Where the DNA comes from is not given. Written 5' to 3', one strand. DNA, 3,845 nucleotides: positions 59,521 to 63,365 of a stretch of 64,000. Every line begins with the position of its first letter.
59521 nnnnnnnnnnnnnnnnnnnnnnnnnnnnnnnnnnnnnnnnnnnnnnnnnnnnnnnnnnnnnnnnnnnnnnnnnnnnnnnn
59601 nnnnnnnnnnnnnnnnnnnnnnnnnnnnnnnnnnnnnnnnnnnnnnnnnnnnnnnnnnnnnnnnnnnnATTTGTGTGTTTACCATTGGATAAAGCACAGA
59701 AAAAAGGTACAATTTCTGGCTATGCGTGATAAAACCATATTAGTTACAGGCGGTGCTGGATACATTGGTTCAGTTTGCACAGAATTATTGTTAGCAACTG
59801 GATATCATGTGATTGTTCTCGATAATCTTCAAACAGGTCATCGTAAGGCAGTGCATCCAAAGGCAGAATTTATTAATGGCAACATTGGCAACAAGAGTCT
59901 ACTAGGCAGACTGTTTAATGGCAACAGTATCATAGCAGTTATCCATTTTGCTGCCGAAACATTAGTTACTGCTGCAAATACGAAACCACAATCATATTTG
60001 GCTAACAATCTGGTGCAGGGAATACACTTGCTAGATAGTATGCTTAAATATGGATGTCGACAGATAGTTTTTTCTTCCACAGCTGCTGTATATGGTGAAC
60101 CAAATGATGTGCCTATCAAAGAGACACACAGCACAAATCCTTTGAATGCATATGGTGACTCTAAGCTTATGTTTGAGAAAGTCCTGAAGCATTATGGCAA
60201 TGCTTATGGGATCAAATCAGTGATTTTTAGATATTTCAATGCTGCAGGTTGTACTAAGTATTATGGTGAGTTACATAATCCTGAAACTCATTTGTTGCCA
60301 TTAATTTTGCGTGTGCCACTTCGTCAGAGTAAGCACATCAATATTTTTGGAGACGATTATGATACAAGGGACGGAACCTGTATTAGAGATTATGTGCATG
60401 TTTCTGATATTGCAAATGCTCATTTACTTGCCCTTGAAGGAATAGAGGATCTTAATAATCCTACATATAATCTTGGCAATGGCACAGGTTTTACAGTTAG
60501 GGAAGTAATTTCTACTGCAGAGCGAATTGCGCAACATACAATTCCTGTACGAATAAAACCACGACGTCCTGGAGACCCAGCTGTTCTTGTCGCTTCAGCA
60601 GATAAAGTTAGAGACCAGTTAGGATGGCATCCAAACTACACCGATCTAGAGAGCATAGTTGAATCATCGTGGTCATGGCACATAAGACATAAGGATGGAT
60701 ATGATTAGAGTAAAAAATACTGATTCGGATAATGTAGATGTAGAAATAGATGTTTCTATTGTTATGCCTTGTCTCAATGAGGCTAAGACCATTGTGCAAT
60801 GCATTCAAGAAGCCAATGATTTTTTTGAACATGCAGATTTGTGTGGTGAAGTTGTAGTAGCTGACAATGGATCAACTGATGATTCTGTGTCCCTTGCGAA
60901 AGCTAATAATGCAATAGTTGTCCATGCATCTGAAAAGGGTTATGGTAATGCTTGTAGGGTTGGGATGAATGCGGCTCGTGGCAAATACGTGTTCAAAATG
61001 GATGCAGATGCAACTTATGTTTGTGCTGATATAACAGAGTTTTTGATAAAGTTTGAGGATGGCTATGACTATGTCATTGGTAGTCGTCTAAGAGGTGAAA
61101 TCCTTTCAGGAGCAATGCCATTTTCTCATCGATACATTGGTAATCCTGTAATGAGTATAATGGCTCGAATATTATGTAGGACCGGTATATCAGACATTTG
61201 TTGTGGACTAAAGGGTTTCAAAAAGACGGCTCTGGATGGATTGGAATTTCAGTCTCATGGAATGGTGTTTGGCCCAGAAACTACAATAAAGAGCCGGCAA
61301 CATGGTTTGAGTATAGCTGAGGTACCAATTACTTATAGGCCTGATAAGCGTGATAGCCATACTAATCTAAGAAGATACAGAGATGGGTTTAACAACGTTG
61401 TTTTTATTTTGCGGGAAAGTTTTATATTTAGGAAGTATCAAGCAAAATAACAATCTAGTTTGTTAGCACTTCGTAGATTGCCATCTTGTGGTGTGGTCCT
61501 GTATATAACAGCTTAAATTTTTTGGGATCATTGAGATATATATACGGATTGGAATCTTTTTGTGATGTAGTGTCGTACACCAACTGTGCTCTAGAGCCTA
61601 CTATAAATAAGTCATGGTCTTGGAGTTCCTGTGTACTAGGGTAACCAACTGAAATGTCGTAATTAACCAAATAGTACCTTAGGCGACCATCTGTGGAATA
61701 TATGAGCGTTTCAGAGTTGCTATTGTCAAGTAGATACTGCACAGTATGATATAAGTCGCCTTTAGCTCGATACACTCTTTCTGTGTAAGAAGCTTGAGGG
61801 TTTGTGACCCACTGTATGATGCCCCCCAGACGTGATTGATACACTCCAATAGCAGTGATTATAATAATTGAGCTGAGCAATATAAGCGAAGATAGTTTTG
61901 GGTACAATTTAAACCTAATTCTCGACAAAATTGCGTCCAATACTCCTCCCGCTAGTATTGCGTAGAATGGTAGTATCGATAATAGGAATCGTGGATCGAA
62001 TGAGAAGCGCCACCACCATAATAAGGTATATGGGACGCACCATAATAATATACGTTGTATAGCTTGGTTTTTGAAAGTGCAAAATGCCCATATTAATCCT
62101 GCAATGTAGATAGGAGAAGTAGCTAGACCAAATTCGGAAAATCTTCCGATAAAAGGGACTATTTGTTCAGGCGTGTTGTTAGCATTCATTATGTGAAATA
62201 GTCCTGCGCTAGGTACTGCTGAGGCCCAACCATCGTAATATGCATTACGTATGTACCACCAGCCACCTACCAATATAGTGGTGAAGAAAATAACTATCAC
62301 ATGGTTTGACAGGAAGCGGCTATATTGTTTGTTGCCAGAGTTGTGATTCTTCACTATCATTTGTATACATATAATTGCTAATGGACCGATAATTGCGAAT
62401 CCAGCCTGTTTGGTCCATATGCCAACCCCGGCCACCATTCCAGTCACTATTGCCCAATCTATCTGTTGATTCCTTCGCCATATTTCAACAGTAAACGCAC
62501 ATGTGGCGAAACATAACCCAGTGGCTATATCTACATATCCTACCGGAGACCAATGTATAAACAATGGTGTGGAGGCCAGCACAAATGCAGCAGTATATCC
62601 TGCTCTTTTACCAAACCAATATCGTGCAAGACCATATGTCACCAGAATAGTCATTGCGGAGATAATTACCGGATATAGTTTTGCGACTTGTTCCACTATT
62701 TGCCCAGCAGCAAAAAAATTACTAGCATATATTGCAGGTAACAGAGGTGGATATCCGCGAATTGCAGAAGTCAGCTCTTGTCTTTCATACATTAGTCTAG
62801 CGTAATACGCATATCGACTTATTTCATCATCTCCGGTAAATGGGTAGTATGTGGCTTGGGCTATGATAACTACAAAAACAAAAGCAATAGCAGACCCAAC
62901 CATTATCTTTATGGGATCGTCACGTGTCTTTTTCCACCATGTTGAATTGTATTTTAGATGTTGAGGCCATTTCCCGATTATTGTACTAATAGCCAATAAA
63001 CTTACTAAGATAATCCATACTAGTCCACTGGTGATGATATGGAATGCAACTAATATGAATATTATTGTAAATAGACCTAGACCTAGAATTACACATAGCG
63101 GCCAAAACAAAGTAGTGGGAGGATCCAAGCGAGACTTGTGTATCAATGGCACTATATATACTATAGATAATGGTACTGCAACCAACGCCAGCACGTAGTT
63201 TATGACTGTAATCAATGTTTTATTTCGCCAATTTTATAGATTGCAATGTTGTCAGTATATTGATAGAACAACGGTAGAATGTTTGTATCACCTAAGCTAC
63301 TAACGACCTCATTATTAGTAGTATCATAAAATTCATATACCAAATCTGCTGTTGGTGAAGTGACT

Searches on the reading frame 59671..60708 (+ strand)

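Call 56: search_protein_families(library=pfam, proteins=[window:59671-60708:+])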
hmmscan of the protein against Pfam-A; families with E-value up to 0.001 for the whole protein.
window:59671-60708:+ (345 aa): 8 families
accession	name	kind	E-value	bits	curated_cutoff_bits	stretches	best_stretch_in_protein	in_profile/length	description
PF01370.27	Epimerase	-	2.2e-54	184.9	20.9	1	23-269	1-240/240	NAD dependent epimerase/dehydratase family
PF16363.11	GDP_Man_Dehyd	-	1.6e-49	169.6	27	1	24-324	1-324/332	GDP-mannose 4,6 dehydratase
PF04321.23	RmlD_sub_bind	-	2e-13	50.5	27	1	22-179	2-143/287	RmlD substrate binding domain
PF01073.25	3Beta_HSD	-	3.8e-12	46.3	22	1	24-261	1-235/280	3-beta hydroxysteroid dehydrogenase/isomerase family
PF02719.21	Polysacc_synt_2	-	4e-09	36.5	20.2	1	23-191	1-171/293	Polysaccharide biosynthesis protein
PF05368.20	NmrA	-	2.2e-08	34.5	27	1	20-285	2-232/298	NmrA-like family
PF13460.12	NAD_binding_10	-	3.2e-06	27.6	27.2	1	27-179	1-138/184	NAD(P)H-binding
PF07993.18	NAD_binding_4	-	6.6e-05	22.6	20.1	0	86-193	88-209/258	Male sterility protein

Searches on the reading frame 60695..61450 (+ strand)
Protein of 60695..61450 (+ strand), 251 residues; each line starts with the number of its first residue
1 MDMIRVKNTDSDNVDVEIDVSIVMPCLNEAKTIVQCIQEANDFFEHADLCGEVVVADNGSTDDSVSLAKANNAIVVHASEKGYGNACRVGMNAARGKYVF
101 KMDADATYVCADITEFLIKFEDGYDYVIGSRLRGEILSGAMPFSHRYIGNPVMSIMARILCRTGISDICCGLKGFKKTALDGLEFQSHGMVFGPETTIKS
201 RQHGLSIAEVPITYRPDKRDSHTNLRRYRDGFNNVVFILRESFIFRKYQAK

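Call 56: search_protein_families(library=pfam, proteins=[window:60695-61450:+])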
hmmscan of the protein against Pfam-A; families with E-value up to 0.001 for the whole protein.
window:60695-61450:+ (251 aa): 2 families
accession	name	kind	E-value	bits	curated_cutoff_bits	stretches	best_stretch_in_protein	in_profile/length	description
PF00535.33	Glycos_transf_2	-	2.7e-22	79.9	23.3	1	21-181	1-165/168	Glycosyl transferase family 2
PF10111.15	Glyco_tranf_2_2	-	0.00014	21.9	27.3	1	21-117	1-102/276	Glycosyltransferase like family 2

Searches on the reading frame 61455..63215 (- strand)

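Call 56: search_protein_families(library=pfam, proteins=[window:61455-63215:-])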
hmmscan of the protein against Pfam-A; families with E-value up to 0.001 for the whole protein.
window:61455-63215:- (586 aa): 1 family
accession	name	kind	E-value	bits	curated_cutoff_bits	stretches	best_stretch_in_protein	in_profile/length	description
PF13231.12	PMT_2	-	1.3e-11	45.5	26.1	1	156-311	3-154/160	Dolichyl-phosphate-mannose-protein mannosyltransferase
